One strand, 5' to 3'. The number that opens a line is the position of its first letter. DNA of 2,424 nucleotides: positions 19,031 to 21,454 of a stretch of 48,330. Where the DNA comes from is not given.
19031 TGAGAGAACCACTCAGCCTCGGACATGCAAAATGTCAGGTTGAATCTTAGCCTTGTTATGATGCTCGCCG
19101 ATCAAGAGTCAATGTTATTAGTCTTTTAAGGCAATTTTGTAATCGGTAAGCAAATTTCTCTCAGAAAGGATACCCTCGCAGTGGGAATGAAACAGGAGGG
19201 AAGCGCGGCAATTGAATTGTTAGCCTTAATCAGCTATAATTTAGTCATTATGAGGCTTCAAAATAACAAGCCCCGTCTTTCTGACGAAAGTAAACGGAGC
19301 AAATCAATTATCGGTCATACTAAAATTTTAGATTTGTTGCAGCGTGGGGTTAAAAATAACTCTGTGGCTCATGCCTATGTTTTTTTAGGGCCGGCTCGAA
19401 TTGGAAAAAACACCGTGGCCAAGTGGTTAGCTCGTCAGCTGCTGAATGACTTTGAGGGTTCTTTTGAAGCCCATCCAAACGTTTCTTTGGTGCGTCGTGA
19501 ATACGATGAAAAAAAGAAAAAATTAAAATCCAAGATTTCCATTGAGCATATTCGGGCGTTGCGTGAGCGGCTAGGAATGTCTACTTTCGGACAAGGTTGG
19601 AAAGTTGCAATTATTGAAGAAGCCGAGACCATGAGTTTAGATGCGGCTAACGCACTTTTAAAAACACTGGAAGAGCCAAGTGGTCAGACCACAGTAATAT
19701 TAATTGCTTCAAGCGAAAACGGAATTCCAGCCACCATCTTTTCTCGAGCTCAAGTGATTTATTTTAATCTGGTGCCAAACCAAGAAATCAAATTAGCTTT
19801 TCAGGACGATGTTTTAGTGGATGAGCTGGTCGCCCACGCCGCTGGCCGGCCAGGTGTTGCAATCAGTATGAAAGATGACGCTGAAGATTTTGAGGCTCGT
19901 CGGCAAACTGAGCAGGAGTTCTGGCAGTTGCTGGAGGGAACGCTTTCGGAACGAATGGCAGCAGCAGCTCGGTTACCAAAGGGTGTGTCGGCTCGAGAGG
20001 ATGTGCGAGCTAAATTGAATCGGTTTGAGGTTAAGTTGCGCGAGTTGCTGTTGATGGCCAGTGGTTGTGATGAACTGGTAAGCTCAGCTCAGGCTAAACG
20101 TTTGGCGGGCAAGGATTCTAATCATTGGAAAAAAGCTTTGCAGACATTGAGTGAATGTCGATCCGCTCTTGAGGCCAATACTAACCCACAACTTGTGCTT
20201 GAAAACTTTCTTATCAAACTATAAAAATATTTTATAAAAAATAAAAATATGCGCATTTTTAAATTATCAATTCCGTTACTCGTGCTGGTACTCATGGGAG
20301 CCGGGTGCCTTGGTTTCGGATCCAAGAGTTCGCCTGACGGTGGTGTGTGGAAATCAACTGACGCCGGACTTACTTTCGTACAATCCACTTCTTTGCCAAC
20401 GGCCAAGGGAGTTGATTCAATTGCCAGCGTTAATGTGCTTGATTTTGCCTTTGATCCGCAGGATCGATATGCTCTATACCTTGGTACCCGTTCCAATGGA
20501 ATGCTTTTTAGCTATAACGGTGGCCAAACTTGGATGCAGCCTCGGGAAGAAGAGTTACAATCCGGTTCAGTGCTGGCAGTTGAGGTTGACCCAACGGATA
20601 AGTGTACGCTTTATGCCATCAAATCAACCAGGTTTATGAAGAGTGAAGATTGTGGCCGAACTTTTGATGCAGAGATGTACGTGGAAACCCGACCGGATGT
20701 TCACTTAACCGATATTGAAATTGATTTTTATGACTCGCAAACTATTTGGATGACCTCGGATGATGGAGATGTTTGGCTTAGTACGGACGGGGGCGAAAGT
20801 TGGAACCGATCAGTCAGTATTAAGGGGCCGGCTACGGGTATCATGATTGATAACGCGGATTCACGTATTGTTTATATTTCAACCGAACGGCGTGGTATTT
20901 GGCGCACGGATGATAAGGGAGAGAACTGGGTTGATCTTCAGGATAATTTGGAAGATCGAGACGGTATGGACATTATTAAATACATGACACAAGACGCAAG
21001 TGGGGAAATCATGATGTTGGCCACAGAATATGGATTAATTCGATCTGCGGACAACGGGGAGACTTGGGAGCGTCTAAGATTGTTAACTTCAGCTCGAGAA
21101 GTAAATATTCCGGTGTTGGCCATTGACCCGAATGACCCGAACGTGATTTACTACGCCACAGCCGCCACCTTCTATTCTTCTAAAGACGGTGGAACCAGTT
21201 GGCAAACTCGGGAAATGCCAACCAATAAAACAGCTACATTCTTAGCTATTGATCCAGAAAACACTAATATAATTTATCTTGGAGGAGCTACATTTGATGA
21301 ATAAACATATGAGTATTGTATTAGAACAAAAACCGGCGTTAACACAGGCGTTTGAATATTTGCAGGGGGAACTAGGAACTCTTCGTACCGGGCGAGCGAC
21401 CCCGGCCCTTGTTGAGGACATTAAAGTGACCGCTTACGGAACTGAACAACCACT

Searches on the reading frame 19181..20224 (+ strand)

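Call 8: search_protein_families(library=pfam, proteins=[window:19181-20224:+], max_evalue=1)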
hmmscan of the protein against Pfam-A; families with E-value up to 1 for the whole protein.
window:19181-20224:+ (347 aa): 4 families
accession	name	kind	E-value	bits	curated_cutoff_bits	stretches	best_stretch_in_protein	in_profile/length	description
PF13177.12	DNA_pol3_delta2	-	2.4e-34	119.1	27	1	46-196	2-158/161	DNA polymerase III, delta subunit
PF13401.12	AAA_22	-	0.00056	20.7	27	1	66-177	8-123/130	AAA domain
PF00004.35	AAA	-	0.0015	19.4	21.2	1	67-194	2-127/131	ATPase family associated with various cellular activities (AAA)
PF09115.15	DNApol3-delta_C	-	0.04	14.8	21.7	1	308-347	73-115/117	DNA polymerase III, delta subunit, C terminal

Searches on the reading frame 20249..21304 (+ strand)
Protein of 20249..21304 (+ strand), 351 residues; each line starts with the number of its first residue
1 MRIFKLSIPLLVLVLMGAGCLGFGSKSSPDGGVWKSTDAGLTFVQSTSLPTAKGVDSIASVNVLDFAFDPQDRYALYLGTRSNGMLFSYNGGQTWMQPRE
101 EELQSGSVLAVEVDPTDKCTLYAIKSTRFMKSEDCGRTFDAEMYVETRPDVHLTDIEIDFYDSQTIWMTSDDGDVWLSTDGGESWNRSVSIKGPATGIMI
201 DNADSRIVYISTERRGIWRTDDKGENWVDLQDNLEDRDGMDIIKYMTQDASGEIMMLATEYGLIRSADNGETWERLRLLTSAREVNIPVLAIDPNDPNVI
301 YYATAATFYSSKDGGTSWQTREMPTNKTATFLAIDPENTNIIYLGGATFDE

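Call 8: search_protein_families(library=pfam, proteins=[window:20249-21304:+], max_evalue=1)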
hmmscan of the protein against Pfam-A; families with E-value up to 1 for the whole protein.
window:20249-21304:+ (351 aa): 5 families
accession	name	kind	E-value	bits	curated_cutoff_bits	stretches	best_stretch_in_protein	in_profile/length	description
PF15902.12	Sortilin-Vps10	-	1.2e-23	84.1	33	3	174-236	2-66/446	Sortilin, neurotensin receptor 3,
PF14870.12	PSII_BNR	-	1.9e-15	57.3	27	4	126-229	37-139/303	Photosynthesis system II assembly factor YCF48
PF02012.26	BNR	-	1.3e-07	30.9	27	2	176-186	1-11/12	BNR/Asp-box repeat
PF13088.12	BNR_2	-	0.00012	22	31.4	2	178-286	191-263/277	BNR repeat-like domain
PF13810.12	DUF4185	-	0.15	11.7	39.5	0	241-277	106-143/309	Domain of unknown function (DUF4185)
